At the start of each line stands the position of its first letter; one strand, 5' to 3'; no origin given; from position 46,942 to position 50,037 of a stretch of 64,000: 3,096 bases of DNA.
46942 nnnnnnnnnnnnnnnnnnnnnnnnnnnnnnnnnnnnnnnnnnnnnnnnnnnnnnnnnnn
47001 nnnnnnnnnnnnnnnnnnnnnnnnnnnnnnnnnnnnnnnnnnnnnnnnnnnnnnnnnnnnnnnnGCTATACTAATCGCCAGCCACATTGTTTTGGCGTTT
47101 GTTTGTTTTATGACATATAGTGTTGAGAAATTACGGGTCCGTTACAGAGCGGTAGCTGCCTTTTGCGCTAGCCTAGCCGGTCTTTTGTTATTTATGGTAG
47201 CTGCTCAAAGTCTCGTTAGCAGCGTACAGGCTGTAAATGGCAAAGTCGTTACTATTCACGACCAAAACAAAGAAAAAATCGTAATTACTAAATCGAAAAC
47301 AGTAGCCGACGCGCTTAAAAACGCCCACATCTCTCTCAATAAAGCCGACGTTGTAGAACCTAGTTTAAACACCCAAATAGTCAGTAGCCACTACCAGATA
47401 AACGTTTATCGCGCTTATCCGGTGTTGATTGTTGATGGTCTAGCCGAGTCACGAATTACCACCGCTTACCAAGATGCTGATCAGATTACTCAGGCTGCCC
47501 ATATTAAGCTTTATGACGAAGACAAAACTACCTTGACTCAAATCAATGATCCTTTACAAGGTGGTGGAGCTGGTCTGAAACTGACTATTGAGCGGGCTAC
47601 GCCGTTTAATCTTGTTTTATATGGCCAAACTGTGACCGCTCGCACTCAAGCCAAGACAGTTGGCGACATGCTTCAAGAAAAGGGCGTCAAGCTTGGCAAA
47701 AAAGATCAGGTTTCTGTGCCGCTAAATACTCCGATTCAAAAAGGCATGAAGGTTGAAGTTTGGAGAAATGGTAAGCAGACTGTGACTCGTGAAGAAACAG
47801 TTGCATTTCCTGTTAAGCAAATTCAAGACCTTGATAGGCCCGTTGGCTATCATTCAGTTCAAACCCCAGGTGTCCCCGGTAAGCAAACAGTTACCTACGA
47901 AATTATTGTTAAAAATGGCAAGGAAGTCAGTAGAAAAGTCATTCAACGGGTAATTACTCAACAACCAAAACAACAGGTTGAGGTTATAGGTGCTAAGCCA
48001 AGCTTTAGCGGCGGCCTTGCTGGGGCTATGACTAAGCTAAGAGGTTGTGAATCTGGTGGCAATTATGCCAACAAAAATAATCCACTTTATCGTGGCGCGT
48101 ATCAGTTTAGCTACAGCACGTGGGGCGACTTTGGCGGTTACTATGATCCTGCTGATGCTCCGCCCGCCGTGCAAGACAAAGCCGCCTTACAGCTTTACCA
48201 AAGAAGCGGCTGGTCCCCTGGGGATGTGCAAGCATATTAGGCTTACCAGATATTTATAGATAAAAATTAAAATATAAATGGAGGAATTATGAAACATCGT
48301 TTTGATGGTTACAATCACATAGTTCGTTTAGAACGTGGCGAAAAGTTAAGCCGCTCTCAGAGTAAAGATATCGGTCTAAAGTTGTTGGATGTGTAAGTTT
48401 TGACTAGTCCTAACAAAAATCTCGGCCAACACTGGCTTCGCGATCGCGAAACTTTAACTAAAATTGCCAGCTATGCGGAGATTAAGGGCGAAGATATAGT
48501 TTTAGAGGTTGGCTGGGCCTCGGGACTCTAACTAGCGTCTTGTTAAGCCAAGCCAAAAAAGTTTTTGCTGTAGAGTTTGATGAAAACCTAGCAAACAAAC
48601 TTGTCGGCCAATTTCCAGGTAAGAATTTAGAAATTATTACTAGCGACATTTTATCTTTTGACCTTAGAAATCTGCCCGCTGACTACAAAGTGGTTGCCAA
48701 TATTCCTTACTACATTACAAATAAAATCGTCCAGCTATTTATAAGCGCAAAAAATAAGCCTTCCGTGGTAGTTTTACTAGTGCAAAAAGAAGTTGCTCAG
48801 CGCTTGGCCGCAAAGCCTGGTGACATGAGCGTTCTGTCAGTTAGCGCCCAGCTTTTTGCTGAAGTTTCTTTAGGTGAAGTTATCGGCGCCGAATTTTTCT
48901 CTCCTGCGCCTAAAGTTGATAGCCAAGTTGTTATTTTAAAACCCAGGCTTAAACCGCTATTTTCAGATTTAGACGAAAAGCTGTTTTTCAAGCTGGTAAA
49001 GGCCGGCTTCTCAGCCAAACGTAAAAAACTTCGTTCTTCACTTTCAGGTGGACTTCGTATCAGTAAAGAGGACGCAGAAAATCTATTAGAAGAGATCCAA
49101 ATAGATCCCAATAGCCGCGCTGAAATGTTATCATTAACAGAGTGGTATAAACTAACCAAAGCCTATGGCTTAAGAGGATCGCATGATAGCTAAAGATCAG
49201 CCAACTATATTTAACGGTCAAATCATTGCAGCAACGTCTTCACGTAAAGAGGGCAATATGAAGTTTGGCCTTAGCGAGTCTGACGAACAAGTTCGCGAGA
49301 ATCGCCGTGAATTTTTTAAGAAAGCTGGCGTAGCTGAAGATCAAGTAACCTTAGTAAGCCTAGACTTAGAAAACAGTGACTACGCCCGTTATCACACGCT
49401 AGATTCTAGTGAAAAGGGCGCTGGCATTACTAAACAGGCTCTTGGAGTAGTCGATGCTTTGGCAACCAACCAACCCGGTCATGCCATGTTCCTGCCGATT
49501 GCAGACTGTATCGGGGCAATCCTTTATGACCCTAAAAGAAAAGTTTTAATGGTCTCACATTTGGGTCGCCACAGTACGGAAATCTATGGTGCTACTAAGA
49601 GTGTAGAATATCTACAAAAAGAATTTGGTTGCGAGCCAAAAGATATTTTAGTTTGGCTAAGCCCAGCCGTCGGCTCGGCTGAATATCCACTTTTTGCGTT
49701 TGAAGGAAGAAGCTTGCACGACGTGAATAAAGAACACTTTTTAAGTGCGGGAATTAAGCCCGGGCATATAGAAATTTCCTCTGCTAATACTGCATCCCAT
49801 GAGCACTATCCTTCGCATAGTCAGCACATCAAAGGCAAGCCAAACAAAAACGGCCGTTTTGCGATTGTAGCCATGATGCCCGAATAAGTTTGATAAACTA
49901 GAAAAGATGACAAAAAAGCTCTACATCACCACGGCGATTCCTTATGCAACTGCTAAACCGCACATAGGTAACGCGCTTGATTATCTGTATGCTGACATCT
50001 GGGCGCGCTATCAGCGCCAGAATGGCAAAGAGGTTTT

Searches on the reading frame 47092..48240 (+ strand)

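Call 44: search_protein_families(library=pfam, proteins=[window:47092-48240:+], max_evalue=0.001)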
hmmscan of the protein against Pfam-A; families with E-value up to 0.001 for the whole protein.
window:47092-48240:+ (382 aa): 3 families
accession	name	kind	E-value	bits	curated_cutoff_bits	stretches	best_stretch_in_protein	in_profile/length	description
PF03990.20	DUF348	-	2.3e-20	72.4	24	2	178-212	7-41/41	G5-linked-Ubiquitin-like domain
PF07501.17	G5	-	7.7e-17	61.8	23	1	229-302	2-75/75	G5 domain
PF06737.19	Transglycosylas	-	3.7e-10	40.7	27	1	315-375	9-72/77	Transglycosylase-like domain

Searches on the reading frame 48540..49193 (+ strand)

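Call 44: search_protein_families(library=pfam, proteins=[window:48540-49193:+], max_evalue=0.001)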
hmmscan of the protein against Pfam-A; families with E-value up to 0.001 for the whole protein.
window:48540-49193:+ (217 aa): 1 family
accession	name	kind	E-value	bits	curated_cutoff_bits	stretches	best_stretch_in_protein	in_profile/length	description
PF00398.26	RrnaAD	-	9.3e-38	130.3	24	1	3-207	50-259/263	Ribosomal RNA adenine dimethylase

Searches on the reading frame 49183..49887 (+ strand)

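Call 44: search_protein_families(library=pfam, proteins=[window:49183-49887:+], max_evalue=0.001)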
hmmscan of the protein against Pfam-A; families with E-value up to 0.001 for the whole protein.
window:49183-49887:+ (234 aa): 1 family
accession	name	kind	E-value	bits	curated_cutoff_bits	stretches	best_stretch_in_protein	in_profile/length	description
PF02578.20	Cu-oxidase_4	-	6.5e-27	94.9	22.9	1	22-168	13-156/238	Multi-copper polyphenol oxidoreductase laccase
